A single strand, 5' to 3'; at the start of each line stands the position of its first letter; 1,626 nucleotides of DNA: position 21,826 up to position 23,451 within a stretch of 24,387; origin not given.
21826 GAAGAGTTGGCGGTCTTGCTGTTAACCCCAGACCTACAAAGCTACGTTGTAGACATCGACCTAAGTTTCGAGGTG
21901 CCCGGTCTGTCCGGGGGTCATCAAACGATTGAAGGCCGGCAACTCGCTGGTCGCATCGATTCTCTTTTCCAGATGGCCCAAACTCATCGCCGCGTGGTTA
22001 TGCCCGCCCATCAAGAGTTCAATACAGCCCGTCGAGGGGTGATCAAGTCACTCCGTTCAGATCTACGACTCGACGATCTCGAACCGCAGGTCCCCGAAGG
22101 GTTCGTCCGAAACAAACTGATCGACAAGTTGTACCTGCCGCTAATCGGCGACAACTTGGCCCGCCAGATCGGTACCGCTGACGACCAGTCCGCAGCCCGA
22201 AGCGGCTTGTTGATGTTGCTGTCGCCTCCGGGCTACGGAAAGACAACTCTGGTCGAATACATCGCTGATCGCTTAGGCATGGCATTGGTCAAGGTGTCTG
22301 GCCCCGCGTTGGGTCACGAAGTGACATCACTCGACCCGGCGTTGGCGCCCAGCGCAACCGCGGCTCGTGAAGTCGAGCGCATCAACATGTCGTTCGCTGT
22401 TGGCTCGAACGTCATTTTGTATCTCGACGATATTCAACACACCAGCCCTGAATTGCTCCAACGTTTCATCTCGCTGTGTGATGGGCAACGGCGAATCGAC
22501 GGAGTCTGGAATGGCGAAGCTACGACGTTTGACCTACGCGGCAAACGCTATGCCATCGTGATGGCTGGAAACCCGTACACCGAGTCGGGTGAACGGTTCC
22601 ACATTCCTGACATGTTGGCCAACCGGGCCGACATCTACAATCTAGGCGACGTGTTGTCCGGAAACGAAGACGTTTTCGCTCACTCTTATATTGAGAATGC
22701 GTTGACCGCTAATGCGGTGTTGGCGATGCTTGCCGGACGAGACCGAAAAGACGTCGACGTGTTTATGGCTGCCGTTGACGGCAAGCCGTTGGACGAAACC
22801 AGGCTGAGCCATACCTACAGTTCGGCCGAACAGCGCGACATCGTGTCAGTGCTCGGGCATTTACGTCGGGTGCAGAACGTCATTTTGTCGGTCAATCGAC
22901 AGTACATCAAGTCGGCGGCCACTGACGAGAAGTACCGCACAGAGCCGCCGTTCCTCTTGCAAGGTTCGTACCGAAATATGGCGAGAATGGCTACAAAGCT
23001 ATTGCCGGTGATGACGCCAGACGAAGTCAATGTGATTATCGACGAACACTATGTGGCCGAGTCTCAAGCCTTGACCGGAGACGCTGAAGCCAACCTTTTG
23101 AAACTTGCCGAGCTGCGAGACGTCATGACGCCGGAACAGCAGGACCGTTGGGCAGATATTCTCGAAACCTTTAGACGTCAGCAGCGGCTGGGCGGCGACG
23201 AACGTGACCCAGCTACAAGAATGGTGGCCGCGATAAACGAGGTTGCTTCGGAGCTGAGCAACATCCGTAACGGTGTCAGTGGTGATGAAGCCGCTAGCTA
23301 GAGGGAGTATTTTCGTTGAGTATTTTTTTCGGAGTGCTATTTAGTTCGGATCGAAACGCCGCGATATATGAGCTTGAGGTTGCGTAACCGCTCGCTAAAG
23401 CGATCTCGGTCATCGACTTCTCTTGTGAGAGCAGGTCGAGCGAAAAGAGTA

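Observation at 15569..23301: NfeD-like / long flotillin / giant AAA+ protein: a three-gene cassette with flotillin-to-ATPase translational coupling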

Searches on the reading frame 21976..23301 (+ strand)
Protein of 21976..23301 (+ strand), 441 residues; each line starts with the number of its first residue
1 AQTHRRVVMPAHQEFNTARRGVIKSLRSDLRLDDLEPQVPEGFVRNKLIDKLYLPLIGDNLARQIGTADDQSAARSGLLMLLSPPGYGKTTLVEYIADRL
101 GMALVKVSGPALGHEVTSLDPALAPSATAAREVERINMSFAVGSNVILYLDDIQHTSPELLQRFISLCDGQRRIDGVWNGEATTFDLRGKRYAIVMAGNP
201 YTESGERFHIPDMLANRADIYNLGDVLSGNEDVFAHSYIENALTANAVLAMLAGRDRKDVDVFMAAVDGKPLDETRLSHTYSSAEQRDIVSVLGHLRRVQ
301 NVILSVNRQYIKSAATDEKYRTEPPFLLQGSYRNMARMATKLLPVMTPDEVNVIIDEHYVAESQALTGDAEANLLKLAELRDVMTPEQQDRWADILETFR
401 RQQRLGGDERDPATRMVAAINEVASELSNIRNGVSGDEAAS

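Call 64: predict_structure(alignment_id=A4)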
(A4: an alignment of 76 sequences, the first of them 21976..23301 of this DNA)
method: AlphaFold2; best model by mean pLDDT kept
length: 441 residues; sequences in the alignment: 76
mean_pLDDT: 87.4   pTM: 0.75
mean pLDDT of the five models: 87.4, 86.6, 85.1, 84.5, 82.7
residues with pLDDT >= 90: 264; 70-90: 126; 50-70: 40; < 50: 11
segments of 3 or more residues with pLDDT < 50: 34-42
pLDDT, mean of each block of 10 residues (from residue 1): 75 86 81 45 69 88 82 80 88 89 95 96 97 98 95 95 91 93 94 94 83 93 84 91 93 87 95 94 96 98 95 87 92 94 98 98 88 97 98 96 71 60 73 56 47
secondary structure, 60 per line:
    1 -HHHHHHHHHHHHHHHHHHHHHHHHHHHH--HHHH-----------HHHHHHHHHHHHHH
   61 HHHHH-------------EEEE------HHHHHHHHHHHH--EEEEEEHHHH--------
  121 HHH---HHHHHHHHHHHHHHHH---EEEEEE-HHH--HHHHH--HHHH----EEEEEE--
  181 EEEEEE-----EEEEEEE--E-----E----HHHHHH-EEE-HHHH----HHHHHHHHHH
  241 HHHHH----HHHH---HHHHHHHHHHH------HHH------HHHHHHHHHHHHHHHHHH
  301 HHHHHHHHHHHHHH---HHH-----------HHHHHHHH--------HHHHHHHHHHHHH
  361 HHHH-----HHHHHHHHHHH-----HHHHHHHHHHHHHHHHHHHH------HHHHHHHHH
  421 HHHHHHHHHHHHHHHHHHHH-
elements in order: H2-29 H32-35 H47-65 E79-82 H89-100 E103-108 H109-112 H127-142 E146-151 H158-162 H165-168 E173-178 E181-186 E192-198 H212-217 E219-221 H223-226 H231-245 H250-253 H257-267 H283-314 H332-339 H348-364 H370-380 H386-405 H412-440
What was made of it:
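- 22183..22875 (+): AAA+ module (about aa 1270-1500). Walker A is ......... (1283-1291), Walker B is LYLDD (1348-1352, DD rather than DE), sensor-1 is N1399 and the putative Arg finger is R1417. The AF2 model has pLDDT 87.4 (call 64).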

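Call 67: fold_search(model_id=the predicted structure, library=pdb)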
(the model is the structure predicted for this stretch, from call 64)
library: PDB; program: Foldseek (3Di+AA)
matches with E <= 10: 1545; with E <= 0.001: 706
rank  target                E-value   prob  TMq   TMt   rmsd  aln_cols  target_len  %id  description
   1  7x5b                  9.7e-08  1.00  0.31  0.40  13.4       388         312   16  Crystal structure of RuvB (released 2023-03-08)
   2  8efv_B                1.9e-07  1.00  0.26  0.35  13.9       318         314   16  Structure of single homo-hexameric Holliday junction ATP-dependent DNA helicase RuvB motor (released 2023-05-10)
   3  9qh7_E                2.3e-07  1.00  0.30  0.49  10.7       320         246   16  NorQ in complex with NorD VWA domain steep staircase subset 1 from Paracoccus denitrificans (released 2026-03-25)
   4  6l1q_A                3.2e-07  1.00  0.41  0.64   5.5       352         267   15  Crystal structure of AfCbbQ2, a MoxR AAA+-ATPase and CbbQO-type Rubisco activase from Acidithiobacillus ferrooxidans (released 2019-12-18)
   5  6mii_E                5.7e-07  1.00  0.29  0.22  18.5       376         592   13  Crystal structure of minichromosome maintenance protein MCM/DNA complex (released 2019-07-24)
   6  8efy_B                6.4e-07  1.00  0.29  0.38  14.1       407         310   16  Structure of double homo-hexameric AAA+ ATPase RuvB motors (released 2023-05-10)
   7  8efv_A                7.9e-07  1.00  0.29  0.38  13.8       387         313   17  Structure of single homo-hexameric Holliday junction ATP-dependent DNA helicase RuvB motor (released 2023-05-10)
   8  7pbl_C                8.3e-07  1.00  0.29  0.38  13.5       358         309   16  RuvAB branch migration motor complexed to the Holliday junction - RuvB AAA+ state s1 [t2 dataset] (released 2022-09-14)
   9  7pbl_D                8.3e-07  1.00  0.30  0.39  13.8       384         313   15  RuvAB branch migration motor complexed to the Holliday junction - RuvB AAA+ state s1 [t2 dataset] (released 2022-09-14)
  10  6blb                  9.3e-07  1.00  0.31  0.41  13.3       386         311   16  1.88 Angstrom Resolution Crystal Structure Holliday Junction ATP-dependent DNA Helicase (RuvB) from Pseudomonas aerugino (released 2017-11-22)
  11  9dx3_A                1.0e-06  1.00  0.29  0.39   7.9       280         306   16  EcRuvB 9-mer pre-assembly complex (released 2026-01-21)
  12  9qhd_C                1.2e-06  1.00  0.32  0.51   6.8       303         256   14  NorQD complex state 1 from Jhaorihella thermophila (released 2026-03-25)
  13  9qh8_A                1.4e-06  1.00  0.30  0.48  11.8       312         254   17  reduced NorQ-NorD VWA domain complex from Paracoccus denitrificans (released 2026-03-25)
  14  9gjw_7                1.5e-06  1.00  0.29  0.20  21.5       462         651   13  OCCM maturation intermediate stalled with an Arginine Finger mutation in Mcm2 (released 2025-03-05)
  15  6mii_A                1.6e-06  1.00  0.29  0.23  18.8       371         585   14  Crystal structure of minichromosome maintenance protein MCM/DNA complex (released 2019-07-24)
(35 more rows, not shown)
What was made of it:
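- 22183..22875 (+): Foldseek finds RuvB, NorQ, CbbQ and MCM (call 67).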
